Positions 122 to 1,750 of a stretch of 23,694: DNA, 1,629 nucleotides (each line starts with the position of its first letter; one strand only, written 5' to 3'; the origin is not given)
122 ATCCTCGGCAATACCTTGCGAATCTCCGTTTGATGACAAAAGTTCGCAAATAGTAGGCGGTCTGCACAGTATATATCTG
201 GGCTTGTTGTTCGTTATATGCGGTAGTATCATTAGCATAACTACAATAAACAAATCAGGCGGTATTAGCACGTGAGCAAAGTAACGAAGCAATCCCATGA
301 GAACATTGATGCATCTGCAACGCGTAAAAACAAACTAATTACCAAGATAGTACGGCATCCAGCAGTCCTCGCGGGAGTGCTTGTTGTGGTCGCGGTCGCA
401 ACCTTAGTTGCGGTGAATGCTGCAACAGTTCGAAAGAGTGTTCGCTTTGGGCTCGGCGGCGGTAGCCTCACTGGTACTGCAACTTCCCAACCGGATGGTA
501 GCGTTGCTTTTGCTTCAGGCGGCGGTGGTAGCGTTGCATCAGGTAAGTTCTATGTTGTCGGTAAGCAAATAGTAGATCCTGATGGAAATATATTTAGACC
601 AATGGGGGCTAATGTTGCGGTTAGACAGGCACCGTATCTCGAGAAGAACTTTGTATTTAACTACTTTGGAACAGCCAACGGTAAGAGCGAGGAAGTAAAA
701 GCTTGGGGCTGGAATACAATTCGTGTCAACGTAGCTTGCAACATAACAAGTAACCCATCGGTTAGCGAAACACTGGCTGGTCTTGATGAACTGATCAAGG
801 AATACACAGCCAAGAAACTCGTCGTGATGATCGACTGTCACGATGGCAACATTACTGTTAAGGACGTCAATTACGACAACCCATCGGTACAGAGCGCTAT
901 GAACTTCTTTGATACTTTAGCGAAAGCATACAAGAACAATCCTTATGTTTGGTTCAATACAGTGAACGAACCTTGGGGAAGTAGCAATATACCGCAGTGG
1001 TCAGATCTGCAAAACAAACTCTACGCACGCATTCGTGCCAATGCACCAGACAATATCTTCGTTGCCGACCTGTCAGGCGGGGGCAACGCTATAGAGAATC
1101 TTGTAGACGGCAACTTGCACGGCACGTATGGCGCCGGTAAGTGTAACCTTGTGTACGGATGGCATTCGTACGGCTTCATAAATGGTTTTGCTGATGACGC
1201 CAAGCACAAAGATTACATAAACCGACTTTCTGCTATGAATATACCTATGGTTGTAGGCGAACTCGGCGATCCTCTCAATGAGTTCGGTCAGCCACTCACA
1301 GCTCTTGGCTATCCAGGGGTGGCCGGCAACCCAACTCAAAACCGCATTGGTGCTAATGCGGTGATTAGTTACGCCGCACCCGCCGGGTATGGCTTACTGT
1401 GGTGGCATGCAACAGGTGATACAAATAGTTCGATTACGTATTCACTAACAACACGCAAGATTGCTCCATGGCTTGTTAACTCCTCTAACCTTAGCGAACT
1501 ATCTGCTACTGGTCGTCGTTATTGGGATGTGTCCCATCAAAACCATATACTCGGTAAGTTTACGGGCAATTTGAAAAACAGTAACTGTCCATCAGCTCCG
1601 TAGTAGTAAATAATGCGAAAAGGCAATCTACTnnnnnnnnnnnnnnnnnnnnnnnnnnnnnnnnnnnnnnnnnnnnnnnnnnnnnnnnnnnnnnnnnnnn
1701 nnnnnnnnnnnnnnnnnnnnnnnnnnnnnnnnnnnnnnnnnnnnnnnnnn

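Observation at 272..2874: GH5 and GH114 hydrolases share a lineage-specific N-terminal leader module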

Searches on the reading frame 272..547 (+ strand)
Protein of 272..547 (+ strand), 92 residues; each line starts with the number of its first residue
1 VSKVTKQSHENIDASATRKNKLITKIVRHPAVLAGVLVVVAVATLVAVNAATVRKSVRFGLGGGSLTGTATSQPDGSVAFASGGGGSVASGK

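Call 10: find_homologous_proteins(query=A2, max_evalue=0.01)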
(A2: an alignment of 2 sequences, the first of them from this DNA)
Query A2 (2 sequences): 349 candidates shared short words with the query, none scored E <= 0.01.
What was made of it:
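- Tried and rejected: Module-only search in the 5.8-billion-protein word index with the two window leaders: 349 candidates, none at E<=0.01, not even the window's own proteins (call 10).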

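Call 16: search_protein_families(library=ncbifam, proteins=[window:272-547:+], max_evalue=10)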
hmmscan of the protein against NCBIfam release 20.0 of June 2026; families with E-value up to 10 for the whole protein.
seq(92 aa): 1 family
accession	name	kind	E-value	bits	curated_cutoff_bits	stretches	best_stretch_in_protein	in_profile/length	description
NF040634.1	16S_A1408_NpmB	exception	0.029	13.8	460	1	11-77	54-121/217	16S rRNA (adenine(1408)-N(1))-methyltransferase NpmB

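Call 17: search_protein_families(library=pfam, proteins=[window:272-547:+], max_evalue=10)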
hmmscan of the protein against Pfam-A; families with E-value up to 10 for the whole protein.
seq(92 aa): 1 family
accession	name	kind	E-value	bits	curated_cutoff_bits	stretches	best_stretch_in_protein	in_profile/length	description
PF09925.14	DUF2157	-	0.0018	18.4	32.4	1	12-70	17-78/146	Predicted membrane protein (DUF2157)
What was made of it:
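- Tried and rejected: Pfam and NCBIfam scans of window and canonical leaders at E<=10 gave only noise (calls 16, 17).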

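Call 38: find_related_loci(query=A2, collection=genome_contigs, flank=10000)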
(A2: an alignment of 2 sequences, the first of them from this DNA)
Query A2 (86 aa) in genome_contigs; peptide patterns used: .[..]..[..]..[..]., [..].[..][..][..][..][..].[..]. (x = any residue, [..] = any of these).
29 stretches matched a pattern, but none encodes a relative of the query by tblastn (E <= 1e-3).
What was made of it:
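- Tried and rejected: In GTDB species genomes the patterns were M[SP]KV[TS]KQ[SE]H and similar (call 38).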

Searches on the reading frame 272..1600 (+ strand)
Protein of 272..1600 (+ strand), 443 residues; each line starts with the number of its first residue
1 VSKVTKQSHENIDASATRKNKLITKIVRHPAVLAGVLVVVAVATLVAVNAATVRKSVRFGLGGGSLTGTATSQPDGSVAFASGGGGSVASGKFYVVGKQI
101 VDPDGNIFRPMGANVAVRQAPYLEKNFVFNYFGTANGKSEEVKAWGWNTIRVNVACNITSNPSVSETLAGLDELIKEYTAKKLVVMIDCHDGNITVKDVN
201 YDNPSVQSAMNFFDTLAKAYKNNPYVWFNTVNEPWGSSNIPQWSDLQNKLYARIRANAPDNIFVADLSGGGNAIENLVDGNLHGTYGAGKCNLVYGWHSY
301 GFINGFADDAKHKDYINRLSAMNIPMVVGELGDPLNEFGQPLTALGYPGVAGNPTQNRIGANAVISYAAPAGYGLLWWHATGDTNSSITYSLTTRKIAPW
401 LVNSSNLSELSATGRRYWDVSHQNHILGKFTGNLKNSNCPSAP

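Call 4: search_protein_families(library=pfam, proteins=[window:272-1600:+], max_evalue=0.1)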
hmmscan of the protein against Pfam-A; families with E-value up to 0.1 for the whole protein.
window:272-1600:+ (443 aa): 3 families
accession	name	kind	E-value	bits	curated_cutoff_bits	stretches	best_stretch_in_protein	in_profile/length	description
PF00150.24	Cellulase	-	1e-24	87.9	23.5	1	132-336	21-241/272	Cellulase (glycosyl hydrolase family 5)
PF15585.11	Imm7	-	0.024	15.4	25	0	146-218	6-77/130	Immunity protein 7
PF09925.14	DUF2157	-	0.034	14.3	32.4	1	22-70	34-78/146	Predicted membrane protein (DUF2157)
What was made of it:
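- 272..1603 (+): GH5 gene (443 aa): leader plus GH5 catalytic domain. Pfam PF00150, 1e-24 (call 4).
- On Glycoside hydrolase family 5 (ORF 272-1603): PF00150, 87.9 bits against a cutoff of 23.5, E 1e-24, residues 132-336 (call 4).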

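Call 11: find_homologous_proteins(query=window:272-1600:+, max_evalue=0.001)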
Query window:272-1600:+ (443 aa): 45 proteins with E <= 0.001 among 8000 candidates.
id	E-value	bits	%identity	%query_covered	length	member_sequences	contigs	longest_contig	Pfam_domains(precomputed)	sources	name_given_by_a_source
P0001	1.3e-294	995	98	100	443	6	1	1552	PF00150.25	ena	-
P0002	3.4e-206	703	95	74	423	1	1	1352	PF00150.25,PF00534.27,PF13692.13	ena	-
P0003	1.1e-151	524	65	80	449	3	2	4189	PF00150.25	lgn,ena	-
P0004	4.9e-148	512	58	96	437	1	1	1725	PF00150.25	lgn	-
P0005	2.1e-146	506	55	96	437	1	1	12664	PF00150.25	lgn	-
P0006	2.9e-146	506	56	92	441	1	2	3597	PF00150.25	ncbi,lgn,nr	ncbi:cellulase family glycosylhydrolase [Candidatus Saccharibacteria bacterium]|nr:cellulase family 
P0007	3.7e-145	502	55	96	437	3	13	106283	PF00150.25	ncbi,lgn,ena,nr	ncbi:hypothetical protein EKI60_00085 [Candidatus Saccharibacteria bacterium]|nr:MAG: hypothetical p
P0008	7.9e-145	501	56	89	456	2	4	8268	PF00150.25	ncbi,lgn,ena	-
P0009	4.0e-144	499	55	96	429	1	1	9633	PF00150.25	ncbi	-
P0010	5.1e-143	495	56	89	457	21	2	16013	PF00150.25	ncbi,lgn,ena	-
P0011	6.2e-143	495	55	96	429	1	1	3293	PF00150.25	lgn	-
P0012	2.7e-142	493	52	94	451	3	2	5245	PF00150.25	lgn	-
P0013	4.4e-140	485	58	85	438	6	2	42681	PF00150.25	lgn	-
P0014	8.6e-139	481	57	85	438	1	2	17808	PF00150.25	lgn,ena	-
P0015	1.3e-138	481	55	92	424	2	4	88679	PF00150.25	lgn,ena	-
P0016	1.0e-137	478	59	79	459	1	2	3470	PF00150.25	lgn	-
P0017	1.7e-137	477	54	95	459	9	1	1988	PF00150.25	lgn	-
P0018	1.1e-136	474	58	85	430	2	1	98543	PF00150.25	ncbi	-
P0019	2.3e-130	453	50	95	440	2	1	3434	PF00150.25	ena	-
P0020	2.6e-129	450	56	84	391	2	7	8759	PF00150.25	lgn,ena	-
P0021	8.5e-129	448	58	78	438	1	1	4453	PF00150.25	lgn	-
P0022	1.7e-128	447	51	93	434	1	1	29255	PF00150.25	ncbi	-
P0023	2.4e-128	447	50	99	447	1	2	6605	PF00150.25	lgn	-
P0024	1.0e-123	431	56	80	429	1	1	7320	PF00150.25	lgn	-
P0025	1.9e-121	424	52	86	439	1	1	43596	PF00150.25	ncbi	-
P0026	3.4e-120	420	56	78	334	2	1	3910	PF00150.25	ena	-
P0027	1.2e-107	379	51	79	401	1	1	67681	PF00150.25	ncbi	ncbi:MAG: cellulase family glycosylhydrolase [Acidimicrobiia bacterium]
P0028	5.0e-107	376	58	65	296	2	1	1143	PF00150.25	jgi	jgi:hypothetical protein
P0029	1.4e-103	365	44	99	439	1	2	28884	PF00150.25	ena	-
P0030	4.9e-88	314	44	79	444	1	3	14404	PF00150.25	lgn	-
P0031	2.7e-86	308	44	82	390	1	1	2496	PF00150.25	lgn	-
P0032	7.3e-85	303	45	79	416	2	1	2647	PF00150.25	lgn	-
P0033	6.9e-84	300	44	85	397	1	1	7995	PF00150.25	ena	-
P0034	3.3e-82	295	43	79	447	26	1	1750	PF00150.25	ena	-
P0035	3.2e-72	262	42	73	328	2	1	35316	PF00150.25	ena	-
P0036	2.7e-70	255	37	98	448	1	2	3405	PF00150.25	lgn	-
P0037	7.0e-58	214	34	97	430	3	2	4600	PF00150.25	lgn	-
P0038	1.4e-53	200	38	80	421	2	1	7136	PF00150.25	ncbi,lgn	-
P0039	8.5e-52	194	33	91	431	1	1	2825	PF00150.25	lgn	-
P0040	6.6e-51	192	36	83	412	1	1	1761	PF00150.25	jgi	jgi:mannan endo-1,4-beta-mannosidase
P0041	8.3e-48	181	35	76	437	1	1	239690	PF00150.25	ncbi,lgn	-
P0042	1.5e-46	177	34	81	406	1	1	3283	PF00150.25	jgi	jgi:mannan endo-1,4-beta-mannosidase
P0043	4.1e-46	176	31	96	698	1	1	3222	PF00150.25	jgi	jgi:hypothetical protein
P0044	8.1e-41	158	33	75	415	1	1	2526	PF00150.25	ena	-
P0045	5.5e-37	146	32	80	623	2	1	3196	PF00150.25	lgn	-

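Call 16: search_protein_families(library=ncbifam, proteins=[window:272-1600:+], max_evalue=10)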
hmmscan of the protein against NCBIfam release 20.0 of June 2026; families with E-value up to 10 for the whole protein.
window:272-1600:+ (443 aa): 1 family
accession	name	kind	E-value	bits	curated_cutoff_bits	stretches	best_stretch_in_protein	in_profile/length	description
NF033948.0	AcrIIA3_fam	equivalog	0.0091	16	70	1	137-161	62-86/119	anti-CRISPR protein AcrIIA3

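Call 51: search_solved_structures(query=window:272-1600:+, max_evalue=0.001)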
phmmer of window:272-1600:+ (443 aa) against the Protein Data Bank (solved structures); distinct sequences matched with E-value up to 0.001: 6.
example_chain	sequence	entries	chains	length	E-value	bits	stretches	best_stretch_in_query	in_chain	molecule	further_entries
4fk9_A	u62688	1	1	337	2.2e-12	49.6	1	138-341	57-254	Cellulose-binding family II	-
3wsu_A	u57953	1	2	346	3e-09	39.3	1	138-341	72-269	Beta-mannanase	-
4y7e_A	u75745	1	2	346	2.1e-08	36.5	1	138-341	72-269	Endoglucanase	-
6gjf_A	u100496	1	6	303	0.0001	24.4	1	144-305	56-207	ENDOGLUCANASE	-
3pzt_A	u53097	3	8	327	0.00021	23.3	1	157-305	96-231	Endoglucanase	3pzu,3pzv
3jug_A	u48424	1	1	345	0.00073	21.5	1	85-333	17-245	Beta-mannanase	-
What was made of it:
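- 272..1603 (+): Nearest solved relatives are Streptomyces GH5 beta-mannanases 4fk9 and 3wsu (call 51).
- On Glycoside hydrolase family 5 (ORF 272-1603): The nearest solved relatives are Streptomyces beta-mannanases, but only at E 2e-12 to 2e-8 (call 51).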

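Call 57: find_encoding_contigs(protein=P0029, flank=10000, max_places=3)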
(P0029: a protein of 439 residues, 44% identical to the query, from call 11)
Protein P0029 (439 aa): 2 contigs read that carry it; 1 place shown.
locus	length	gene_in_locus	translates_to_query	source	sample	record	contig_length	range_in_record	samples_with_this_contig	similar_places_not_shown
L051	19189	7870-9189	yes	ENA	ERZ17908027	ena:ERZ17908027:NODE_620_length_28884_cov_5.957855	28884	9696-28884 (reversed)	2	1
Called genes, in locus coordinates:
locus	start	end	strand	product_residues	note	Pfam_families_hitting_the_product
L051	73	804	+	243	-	-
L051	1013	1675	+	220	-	PF00581:Rhodanese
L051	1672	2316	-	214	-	PF00027:cNMP_binding, PF13545:HTH_Crp_2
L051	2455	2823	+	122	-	PF11026:DUF2721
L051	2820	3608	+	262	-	PF00106:adh_short, PF08659:KR, PF13561:adh_short_C2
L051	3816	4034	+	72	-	PF13560:HTH_31, PF12844:HTH_19, PF13443:HTH_26 (weak), PF01381:HTH_3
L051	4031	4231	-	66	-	-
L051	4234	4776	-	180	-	PF04471:Mrr_cat, PF22722:NA-iREase1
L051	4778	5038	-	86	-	-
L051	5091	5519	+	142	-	PF00383:dCMP_cyt_deam_1, PF14437:MafB19-deam, PF14439:Bd3614-deam (weak)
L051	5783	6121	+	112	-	-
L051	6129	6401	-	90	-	PF00717:Peptidase_S24, PF10502:Peptidase_S26 (faint)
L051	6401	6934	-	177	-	PF09055:Sod_Ni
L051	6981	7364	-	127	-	-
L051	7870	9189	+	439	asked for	PF00150:Cellulase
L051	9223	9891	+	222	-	-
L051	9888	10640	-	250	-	-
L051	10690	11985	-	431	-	PF09362:DUF1996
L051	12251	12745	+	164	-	PF00583:Acetyltransf_1 (weak)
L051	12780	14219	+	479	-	PF00224:PK, PF02887:PK_C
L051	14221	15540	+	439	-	PF00162:PGK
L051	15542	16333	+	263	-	PF00121:TIM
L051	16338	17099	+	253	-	-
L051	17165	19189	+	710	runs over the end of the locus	PF00580:UvrD-helicase, PF01443:Viral_helicase1 (faint), PF13086:AAA_11 (weak), PF13245:AAA_19, PF13604:AAA_30 (faint), PF13361:UvrD_C, PF13538:UvrD_C_2, PF21196:PcrA_UvrD_tudor (weak)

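Call 58: find_encoding_contigs(protein=P0010, flank=10000, max_places=3)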
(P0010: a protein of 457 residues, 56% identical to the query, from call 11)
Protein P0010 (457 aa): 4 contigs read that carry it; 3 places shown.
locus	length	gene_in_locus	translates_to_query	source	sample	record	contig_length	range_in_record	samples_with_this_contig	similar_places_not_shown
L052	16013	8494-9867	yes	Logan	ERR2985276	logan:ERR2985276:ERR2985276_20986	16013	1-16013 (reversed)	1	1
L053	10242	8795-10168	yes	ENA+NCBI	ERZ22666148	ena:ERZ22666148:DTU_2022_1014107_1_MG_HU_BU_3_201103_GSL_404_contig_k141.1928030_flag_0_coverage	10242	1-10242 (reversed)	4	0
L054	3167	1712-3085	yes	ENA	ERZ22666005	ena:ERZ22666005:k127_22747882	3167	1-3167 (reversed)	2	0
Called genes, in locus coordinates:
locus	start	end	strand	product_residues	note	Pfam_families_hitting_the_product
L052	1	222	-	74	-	?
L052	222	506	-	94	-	PF14117:DUF4287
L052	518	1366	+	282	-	PF03883:H2O2_YaaD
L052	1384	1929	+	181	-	PF03734:YkuD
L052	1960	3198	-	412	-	PF01204:Trehalase, PF22422:MGH1-like_GH, PF01204:Trehalase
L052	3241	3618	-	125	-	PF00903:Glyoxalase (weak), PF18029:Glyoxalase_6 (weak)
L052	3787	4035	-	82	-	-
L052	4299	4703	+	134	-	-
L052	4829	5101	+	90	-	-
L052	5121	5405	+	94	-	PF01541:GIY-YIG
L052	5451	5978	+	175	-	-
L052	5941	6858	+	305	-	PF02424:ApbE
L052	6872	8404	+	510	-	PF00175:NAD_binding_1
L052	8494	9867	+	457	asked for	PF00150:Cellulase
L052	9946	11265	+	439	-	PF09362:DUF1996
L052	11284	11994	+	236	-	PF02463:SMC_N (faint), PF00005:ABC_tran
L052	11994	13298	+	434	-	PF12704:MacB_PCD, PF02687:FtsX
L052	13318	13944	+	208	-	PF09335:VTT_dom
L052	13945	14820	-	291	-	PF00696:AA_kinase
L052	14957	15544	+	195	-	-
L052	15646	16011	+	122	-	?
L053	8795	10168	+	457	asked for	PF00150:Cellulase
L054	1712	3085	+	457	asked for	PF00150:Cellulase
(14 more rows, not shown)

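Call 67: search_protein_families(library=pfam, proteins=[L051:10690-11985:-, L052:9946-11265:+], max_evalue=0.001)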
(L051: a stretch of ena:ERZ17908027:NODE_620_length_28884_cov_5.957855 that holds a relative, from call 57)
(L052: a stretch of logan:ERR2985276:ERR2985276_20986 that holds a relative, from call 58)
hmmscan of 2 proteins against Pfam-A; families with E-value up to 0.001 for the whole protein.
L051:10690-11985:- (431 aa): 1 family
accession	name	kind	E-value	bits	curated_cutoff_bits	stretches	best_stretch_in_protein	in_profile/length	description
PF09362.15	DUF1996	-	4.8e-30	105.8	27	1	146-378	1-237/237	Domain of unknown function (DUF1996)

L052:9946-11265:+ (439 aa): 1 family
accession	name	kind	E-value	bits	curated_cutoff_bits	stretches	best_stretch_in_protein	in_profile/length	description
PF09362.15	DUF1996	-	1.9e-34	120.2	27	1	159-388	1-237/237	Domain of unknown function (DUF1996)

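Call 79: predict_structure(alignment_id=A11)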
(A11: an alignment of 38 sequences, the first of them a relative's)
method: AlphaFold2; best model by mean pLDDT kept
length: 437 residues; sequences in the alignment: 38
mean_pLDDT: 89.5   pTM: 0.81
mean pLDDT of the five models: 89.5, 88.4, 88.4, 88.2, 86.5
residues with pLDDT >= 90: 329; 70-90: 66; 50-70: 23; < 50: 19
segments of 3 or more residues with pLDDT < 50: 41-58
pLDDT, mean of each block of 10 residues (from residue 1): 75 72 79 71 39 41 70 63 88 96 97 95 93 97 97 93 98 98 93 96 98 98 93 96 98 97 96 91 97 96 98 97 97 96 94 98 97 91 96 96 97 88 91 93
secondary structure, 60 per line:
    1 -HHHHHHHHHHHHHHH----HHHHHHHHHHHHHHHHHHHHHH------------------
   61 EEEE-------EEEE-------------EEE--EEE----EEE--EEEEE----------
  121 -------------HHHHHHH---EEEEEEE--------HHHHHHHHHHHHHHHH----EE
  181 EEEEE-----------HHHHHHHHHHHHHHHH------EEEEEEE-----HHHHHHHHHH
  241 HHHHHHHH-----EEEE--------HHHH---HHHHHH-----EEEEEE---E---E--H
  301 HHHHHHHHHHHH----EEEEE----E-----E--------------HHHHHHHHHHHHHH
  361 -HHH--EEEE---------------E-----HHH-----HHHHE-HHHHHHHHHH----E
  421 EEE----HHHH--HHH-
elements in order: H2-16 H21-42 E61-64 E72-75 E89-91 E94-96 E101-103 E106-110 H134-140 E144-150 H159-174 E179-185 H197-212 E219-225 H231-248 E254-257 H266-269 H273-278 E284-289 H300-312 E317-321 H347-360 E367-370 H400-403 H406-415 E420-423 H428-431
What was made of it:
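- The canonical GH5 homologue shows only a hairpin at pLDDT 63-70 (call 79).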

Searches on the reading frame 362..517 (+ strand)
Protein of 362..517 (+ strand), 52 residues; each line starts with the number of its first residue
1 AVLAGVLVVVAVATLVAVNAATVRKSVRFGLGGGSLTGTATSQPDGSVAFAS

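Call 32: search_protein_representatives(alignment_id=A4)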
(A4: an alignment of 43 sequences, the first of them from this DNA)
Query: 43 sequences, 56 profile positions. Proteins with E-value up to 0.001 (for the whole library): 1828; up to 1e-10: 285; up to 1e-30: 0. The best 150 are listed.
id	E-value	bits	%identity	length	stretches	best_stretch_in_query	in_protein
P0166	2.0e-16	75.8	-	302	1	2-56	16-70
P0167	5.2e-16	74.5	-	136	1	1-56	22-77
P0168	1.1e-15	73.5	-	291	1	2-56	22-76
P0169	1.2e-15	73.3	-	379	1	2-56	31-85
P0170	1.2e-15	73.3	-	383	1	1-56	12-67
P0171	1.4e-15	73.1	-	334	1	3-56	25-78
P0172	2.2e-15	72.5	-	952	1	1-55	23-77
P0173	2.3e-15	72.4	-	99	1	2-56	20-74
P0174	2.3e-15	72.4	-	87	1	2-56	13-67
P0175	2.5e-15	72.3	-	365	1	2-56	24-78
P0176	2.8e-15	72.2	-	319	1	2-56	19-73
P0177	2.9e-15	72.1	-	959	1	1-56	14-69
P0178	3.1e-15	72.0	-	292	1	1-56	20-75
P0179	5.2e-15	71.3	-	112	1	1-55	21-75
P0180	6.0e-15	71.1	-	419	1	1-56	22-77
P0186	2.1e-14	69.3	-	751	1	3-56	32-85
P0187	2.1e-14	69.3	-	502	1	2-56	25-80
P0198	5.2e-14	68.1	-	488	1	2-56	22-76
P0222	1.5e-13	66.6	-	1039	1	1-56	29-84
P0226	2.3e-13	66.0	-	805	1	3-56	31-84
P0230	2.8e-13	65.7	-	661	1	2-56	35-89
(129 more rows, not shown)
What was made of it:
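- Every listed hit lies at about residues 2-94 (call 32).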

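Call 37: search_protein_families(library=pfam, alignment_id=A6, max_evalue=0.00001)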
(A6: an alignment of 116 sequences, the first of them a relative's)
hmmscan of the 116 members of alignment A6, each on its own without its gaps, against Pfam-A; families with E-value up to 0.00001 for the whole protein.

A. member 1, P0166 (302 aa): 1 family
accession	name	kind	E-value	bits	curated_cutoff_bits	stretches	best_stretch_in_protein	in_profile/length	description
PF13229.12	Beta_helix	-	4.7e-06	26.8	25.9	0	177-272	32-114/158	Right handed beta helix region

B. families by the number of members that match (of 116 scanned): 25 families
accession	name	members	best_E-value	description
PF00722.28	Glyco_hydro_16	9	2.5e-25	Glycosyl hydrolases family 16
PF13229.12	Beta_helix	8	8.6e-16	Right handed beta helix region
PF02156.21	Glyco_hydro_26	6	5e-12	Glycosyl hydrolase family 26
PF05426.18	Alginate_lyase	4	1.7e-14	Alginate lyase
PF00150.24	Cellulase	3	6.6e-32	Cellulase (glycosyl hydrolase family 5)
PF13472.12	Lipase_GDSL_2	3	2.6e-14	GDSL-like Lipase/Acylhydrolase family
PF00041.27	fn3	3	8.2e-11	Fibronectin type III domain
PF00149.33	Metallophos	3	6e-10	Calcineurin-like phosphoesterase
PF17957.7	Big_7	2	6.2e-18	Bacterial Ig domain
PF00657.28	Lipase_GDSL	2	8.2e-09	GDSL-like Lipase/Acylhydrolase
PF07602.17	DUF1565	2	3.2e-07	Protein of unknown function (DUF1565)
PF03537.19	Glyco_hydro_114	1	9.7e-75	Glycoside-hydrolase family GH114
PF07907.16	YibE_F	1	4.2e-55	YibE/F-like protein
PF09362.15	DUF1996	1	5.2e-40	Domain of unknown function (DUF1996)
PF20138.4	DUF6528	1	2.6e-25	Family of unknown function (DUF6528)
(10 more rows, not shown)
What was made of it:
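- Cargo among 116 hits: GH16 x9, beta-helix x8, GH26 x6, alginate lyase x4, GH5, GDSL esterases, metallophosphoesterases, GH114, GH12, GH99 and PL14 (call 37). The cargo is almost entirely carbohydrate-active (call 37).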

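Call 72: list_cluster_members(proteins=[P0166, P0169, P0172, P0177, P0186, P0187, P0198, P0222, P0226, P0230])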
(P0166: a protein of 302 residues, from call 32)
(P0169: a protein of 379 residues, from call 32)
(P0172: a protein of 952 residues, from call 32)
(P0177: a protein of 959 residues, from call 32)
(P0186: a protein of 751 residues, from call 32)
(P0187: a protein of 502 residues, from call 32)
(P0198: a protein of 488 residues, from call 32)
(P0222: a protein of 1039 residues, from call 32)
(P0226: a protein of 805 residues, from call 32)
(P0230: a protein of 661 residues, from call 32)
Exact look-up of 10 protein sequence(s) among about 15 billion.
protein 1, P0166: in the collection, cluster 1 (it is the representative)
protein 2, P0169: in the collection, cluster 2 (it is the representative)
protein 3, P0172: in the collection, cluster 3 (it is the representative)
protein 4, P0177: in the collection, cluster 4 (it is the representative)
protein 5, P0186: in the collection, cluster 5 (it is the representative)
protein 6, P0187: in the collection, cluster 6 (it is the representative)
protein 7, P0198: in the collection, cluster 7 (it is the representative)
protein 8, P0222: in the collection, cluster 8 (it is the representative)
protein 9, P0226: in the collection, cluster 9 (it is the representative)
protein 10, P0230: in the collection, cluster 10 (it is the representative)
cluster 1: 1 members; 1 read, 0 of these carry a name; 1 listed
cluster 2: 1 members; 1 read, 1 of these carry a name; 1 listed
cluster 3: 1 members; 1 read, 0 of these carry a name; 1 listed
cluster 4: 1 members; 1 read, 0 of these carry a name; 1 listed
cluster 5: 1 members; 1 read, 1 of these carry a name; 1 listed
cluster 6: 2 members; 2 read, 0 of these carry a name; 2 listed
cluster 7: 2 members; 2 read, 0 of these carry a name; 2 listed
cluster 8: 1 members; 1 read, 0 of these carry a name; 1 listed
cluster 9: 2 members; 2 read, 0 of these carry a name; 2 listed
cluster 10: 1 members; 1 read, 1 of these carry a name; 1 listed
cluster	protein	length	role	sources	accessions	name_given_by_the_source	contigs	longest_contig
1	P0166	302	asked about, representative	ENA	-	-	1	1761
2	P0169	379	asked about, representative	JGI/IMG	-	hypothetical protein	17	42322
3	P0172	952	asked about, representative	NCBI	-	-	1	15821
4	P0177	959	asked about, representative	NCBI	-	-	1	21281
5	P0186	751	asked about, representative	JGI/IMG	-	hypothetical protein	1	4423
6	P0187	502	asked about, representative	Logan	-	-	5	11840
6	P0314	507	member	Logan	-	-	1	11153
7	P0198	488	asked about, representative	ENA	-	-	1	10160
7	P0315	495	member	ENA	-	-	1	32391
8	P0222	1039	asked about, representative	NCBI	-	-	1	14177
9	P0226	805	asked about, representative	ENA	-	-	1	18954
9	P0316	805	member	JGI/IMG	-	-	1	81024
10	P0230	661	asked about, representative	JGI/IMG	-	hypothetical protein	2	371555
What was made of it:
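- Tried and rejected: Cluster look-up for taxon names of 10 top hits returned no organism names (call 72).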
